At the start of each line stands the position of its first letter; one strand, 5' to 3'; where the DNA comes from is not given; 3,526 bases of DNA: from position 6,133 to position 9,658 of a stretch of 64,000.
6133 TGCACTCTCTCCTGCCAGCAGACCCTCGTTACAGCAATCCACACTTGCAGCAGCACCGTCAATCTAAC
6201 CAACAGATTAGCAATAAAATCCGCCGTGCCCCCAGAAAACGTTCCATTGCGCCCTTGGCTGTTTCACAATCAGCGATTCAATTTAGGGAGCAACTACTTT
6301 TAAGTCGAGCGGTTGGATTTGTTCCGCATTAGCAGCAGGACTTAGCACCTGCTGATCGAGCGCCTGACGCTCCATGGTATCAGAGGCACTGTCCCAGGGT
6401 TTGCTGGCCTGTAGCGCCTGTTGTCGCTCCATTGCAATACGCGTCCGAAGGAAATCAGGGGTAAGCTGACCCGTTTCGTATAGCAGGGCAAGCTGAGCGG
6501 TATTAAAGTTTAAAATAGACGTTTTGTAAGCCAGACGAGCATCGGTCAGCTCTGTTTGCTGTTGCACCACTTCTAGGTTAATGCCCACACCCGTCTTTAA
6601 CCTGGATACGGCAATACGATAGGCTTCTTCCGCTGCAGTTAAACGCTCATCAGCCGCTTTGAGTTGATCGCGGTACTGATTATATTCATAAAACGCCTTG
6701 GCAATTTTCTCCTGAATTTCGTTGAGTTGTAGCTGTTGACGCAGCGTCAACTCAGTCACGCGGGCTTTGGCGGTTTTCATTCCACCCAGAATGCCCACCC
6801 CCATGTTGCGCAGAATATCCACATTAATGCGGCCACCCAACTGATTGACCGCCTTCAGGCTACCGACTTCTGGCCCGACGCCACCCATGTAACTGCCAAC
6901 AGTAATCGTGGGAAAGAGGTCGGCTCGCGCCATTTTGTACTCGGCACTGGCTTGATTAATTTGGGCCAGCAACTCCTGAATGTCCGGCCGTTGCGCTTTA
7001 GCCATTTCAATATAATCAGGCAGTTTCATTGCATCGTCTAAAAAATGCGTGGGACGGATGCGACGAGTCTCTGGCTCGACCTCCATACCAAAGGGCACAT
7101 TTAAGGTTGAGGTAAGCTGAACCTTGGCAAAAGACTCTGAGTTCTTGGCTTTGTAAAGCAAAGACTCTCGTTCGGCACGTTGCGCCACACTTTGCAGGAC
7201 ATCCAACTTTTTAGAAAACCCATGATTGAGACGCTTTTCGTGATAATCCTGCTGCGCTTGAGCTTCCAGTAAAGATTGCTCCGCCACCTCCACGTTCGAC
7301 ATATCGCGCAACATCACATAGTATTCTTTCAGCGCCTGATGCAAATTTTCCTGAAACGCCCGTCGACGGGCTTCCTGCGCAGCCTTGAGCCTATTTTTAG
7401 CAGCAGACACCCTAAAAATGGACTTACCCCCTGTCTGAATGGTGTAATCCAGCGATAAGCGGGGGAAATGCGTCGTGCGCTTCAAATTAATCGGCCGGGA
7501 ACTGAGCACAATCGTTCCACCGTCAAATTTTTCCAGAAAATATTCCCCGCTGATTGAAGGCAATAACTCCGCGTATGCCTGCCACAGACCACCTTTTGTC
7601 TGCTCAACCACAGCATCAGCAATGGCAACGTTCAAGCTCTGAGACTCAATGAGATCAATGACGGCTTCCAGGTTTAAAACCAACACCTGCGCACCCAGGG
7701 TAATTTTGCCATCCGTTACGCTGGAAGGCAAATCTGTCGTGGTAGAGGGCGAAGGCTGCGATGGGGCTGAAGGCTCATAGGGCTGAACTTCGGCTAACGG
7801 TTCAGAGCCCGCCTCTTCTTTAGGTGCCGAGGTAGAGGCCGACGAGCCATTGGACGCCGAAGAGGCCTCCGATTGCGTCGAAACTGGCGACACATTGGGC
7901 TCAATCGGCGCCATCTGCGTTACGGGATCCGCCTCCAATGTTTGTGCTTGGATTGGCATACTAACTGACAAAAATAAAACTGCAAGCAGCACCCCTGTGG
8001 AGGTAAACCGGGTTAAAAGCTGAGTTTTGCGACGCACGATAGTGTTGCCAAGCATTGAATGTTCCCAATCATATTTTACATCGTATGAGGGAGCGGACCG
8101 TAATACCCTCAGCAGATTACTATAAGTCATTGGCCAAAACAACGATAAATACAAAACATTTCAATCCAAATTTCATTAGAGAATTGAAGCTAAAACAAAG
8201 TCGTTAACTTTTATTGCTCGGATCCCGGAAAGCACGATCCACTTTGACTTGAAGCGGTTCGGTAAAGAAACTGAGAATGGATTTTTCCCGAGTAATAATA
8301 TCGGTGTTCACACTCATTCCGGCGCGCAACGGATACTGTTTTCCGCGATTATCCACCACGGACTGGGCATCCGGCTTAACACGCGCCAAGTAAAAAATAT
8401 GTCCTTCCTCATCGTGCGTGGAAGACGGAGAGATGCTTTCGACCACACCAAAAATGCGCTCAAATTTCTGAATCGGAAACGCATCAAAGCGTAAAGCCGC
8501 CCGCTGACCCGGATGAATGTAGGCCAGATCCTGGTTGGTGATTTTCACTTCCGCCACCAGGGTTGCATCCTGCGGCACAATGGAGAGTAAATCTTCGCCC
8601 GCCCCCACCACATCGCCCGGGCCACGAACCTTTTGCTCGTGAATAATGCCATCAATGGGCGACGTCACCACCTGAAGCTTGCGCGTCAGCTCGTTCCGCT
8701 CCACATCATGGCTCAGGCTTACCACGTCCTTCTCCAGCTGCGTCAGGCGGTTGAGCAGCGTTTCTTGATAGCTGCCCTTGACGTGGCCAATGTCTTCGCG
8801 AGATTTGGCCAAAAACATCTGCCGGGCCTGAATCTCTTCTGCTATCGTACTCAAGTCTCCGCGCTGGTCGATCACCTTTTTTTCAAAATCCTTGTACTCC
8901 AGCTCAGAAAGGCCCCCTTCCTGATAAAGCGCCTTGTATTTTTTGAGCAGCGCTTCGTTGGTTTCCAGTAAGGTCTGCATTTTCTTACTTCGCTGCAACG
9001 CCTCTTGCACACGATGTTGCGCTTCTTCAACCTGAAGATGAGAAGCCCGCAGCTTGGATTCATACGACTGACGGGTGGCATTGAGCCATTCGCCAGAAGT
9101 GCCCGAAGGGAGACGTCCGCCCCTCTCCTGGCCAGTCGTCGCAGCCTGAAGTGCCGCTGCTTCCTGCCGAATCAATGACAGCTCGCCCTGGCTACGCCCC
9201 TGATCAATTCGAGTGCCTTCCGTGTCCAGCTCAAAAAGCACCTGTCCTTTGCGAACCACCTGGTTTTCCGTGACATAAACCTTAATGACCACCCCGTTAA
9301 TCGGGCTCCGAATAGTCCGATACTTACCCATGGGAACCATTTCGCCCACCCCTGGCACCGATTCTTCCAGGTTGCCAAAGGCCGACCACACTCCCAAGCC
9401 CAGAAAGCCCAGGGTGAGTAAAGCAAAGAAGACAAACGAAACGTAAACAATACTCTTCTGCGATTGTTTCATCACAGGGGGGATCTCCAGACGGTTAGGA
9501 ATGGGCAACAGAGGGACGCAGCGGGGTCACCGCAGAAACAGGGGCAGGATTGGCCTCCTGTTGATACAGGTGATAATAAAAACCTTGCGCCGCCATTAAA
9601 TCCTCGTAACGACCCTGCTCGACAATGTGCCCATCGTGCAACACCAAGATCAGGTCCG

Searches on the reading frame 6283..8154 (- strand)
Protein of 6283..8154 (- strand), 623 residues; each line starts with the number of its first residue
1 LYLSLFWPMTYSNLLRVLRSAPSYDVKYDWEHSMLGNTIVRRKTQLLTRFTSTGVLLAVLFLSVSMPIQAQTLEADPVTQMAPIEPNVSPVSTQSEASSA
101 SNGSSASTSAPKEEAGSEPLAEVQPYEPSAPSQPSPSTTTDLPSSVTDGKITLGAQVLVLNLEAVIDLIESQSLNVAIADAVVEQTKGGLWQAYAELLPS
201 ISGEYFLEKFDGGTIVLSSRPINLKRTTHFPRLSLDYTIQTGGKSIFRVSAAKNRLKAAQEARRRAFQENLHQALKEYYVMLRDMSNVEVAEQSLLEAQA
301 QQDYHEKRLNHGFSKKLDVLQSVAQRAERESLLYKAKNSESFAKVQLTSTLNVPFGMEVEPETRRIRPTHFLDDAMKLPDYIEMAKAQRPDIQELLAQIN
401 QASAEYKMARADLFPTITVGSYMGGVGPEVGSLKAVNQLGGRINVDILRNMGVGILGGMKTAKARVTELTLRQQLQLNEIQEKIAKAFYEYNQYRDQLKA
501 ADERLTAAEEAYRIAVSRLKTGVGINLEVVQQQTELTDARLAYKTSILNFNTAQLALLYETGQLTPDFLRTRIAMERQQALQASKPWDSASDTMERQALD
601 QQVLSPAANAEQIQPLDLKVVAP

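Call 5: search_protein_families(library=pfam, proteins=[window:6283-8154:-], max_evalue=0.1)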
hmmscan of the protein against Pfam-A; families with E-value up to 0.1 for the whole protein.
window:6283-8154:- (623 aa): 1 family
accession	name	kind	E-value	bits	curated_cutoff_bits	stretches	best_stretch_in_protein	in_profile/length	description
PF02321.23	OEP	-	1.4e-35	123.3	22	2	380-562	3-187/187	Outer membrane efflux protein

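Call 6: search_protein_families(library=ncbifam, proteins=[window:6283-8154:-], max_evalue=0.1)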
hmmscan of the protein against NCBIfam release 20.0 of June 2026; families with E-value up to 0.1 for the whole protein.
window:6283-8154:- (623 aa): 6 families
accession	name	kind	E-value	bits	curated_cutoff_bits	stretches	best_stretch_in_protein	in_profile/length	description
TIGR01844.1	type_I_sec_TolC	subfamily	3.5e-28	98.7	225.15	1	185-569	28-405/414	TolC family outer membrane protein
TIGR01845.1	outer_NodT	subfamily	1.2e-20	73.8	210.05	1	162-557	59-453/460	efflux transporter outer membrane subunit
NF033143.1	efflux_OM_AdeK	equivalog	2.4e-08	33.1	900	2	264-492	165-382/480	multidrug efflux RND transporter AdeIJK outer membrane channel subunit AdeK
NF033142.1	efflux_OM_AdeC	exception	2.2e-07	29.9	975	1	257-535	158-432/465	multidrug efflux RND transporter AdeABC outer membrane channel subunit AdeC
NF007347.1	PRK09837.1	subfamily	6.5e-07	28.6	598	1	233-532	129-426/461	Cu(I)/Ag(I) efflux RND transporter outer membrane protein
NF047721.1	ToxDrgExpTdeA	equivalog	4.1e-05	22.7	550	1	211-508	99-396/455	toxin/drug exporter TdeA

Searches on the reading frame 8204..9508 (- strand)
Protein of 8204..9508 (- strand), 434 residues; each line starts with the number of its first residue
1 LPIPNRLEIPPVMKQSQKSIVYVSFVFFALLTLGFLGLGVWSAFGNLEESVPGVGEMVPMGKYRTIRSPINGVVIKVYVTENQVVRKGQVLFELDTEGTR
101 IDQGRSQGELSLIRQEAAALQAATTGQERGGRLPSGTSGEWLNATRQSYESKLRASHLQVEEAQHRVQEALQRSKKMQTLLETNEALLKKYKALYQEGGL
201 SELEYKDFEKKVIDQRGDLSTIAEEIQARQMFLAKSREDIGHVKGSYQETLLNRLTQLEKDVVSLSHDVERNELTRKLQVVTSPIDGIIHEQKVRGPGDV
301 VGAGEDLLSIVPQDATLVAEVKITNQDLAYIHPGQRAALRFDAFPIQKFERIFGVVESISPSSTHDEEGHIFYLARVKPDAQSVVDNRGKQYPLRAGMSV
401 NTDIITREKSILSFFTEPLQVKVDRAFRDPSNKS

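Call 5: search_protein_families(library=pfam, proteins=[window:8204-9508:-], max_evalue=0.1)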
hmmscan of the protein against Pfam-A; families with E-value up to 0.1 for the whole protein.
window:8204-9508:- (434 aa): 7 families
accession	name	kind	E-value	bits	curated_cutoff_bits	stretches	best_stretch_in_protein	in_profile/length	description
PF13437.12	HlyD_3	-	1.3e-24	87.4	22.2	2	280-391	1-100/106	HlyD family secretion protein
PF16576.10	HlyD_D23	-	2.9e-14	53.3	30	2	226-362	57-187/214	Barrel-sandwich domain of CusB or HlyD membrane-fusion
PF13533.13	Biotin_lipoyl_2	-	5.8e-11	42.4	29.8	1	65-95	2-32/32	Biotin-lipoyl like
PF00529.27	CusB_dom_1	-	0.0013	19.4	26.5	1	75-399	12-82/89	Cation efflux system protein CusB domain 1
PF00364.28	Biotin_lipoyl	-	0.0018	18.5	22.1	1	65-94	44-73/73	Biotin-requiring enzyme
PF07765.17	KIP1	-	0.061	13.9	33.9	0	139-196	13-71/74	KIP1-like protein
PF06840.17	PDC10_C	-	0.07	13.6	27.3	0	201-237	24-60/90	Programmed cell death protein 10, C-terminal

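Call 6: search_protein_families(library=ncbifam, proteins=[window:8204-9508:-], max_evalue=0.1)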
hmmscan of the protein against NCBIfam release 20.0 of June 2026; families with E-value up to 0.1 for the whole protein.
window:8204-9508:- (434 aa): 26 families (the best 25 are shown)
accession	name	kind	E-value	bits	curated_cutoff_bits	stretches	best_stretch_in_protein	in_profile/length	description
TIGR01843.1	type_I_hlyD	subfamily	4.6e-74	249.9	208.65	1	28-429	8-421/422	HlyD family type I secretion periplasmic adaptor subunit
TIGR00998.1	8a0101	subfamily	1.4e-22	80.1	390.8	1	61-363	40-285/334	EmrA/EmrK family multidrug efflux transporter periplasmic adaptor subunit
TIGR01730.1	RND_mfp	subfamily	1.3e-14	54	94.9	2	270-408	126-248/322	efflux RND transporter periplasmic adaptor subunit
TIGR03794.1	NHLM_micro_HlyD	equivalog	1.6e-14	53.6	156.2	1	27-360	20-337/421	NHLP bacteriocin system secretion protein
TIGR01000.1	bacteriocin_acc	subfamily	5.3e-14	51.9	258.85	1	35-335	32-376/457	bacteriocin secretion accessory protein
NF007785.0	PRK10476.1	equivalog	2.8e-09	36.3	376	1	66-121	51-106/347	multidrug transporter subunit MdtN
TIGR02971.1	heterocyst_DevB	subfamily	3.9e-09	36.3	129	1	54-346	4-269/327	ABC exporter membrane fusion protein, DevB family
TIGR00999.1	8a0102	subfamily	1.6e-08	34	319.3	2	275-339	88-151/271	CzcB/NccB family metal efflux transporter periplasmic adaptor subunit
NF011715.0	PRK15136.1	equivalog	3.4e-07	29.2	563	2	64-110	62-108/390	multidrug efflux MFS transporter periplasmic adaptor subunit EmrA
NF007850.1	PRK10559.1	equivalog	1.3e-06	27.8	400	1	68-97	45-74/303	p-hydroxybenzoic acid efflux pump subunit AaeA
NF007132.1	PRK09578.1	equivalog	7.9e-06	24.9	512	1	65-123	67-123/396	MexX/AxyX family multidrug efflux RND transporter periplasmic adaptor subunit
NF045904.1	RND-peri-MexE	equivalog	2.6e-05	23.3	714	1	65-155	65-153/390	multidrug efflux RND transporter periplasmic adaptor subunit MexE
NF000272.2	OqxA_adapt_sub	exception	0.00019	20.5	835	1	66-122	70-126/391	multidrug efflux RND transporter periplasmic adaptor subunit OqxA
NF033138.2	RND-peri-MexC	equivalog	0.0019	17.4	625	1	57-122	58-120/375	MexC family multidrug efflux RND transporter periplasmic adaptor subunit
NF008589.1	PRK11556.1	equivalog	0.0076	15.2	391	1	63-123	84-141/392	MdtA/MuxA family multidrug efflux RND transporter periplasmic adaptor subunit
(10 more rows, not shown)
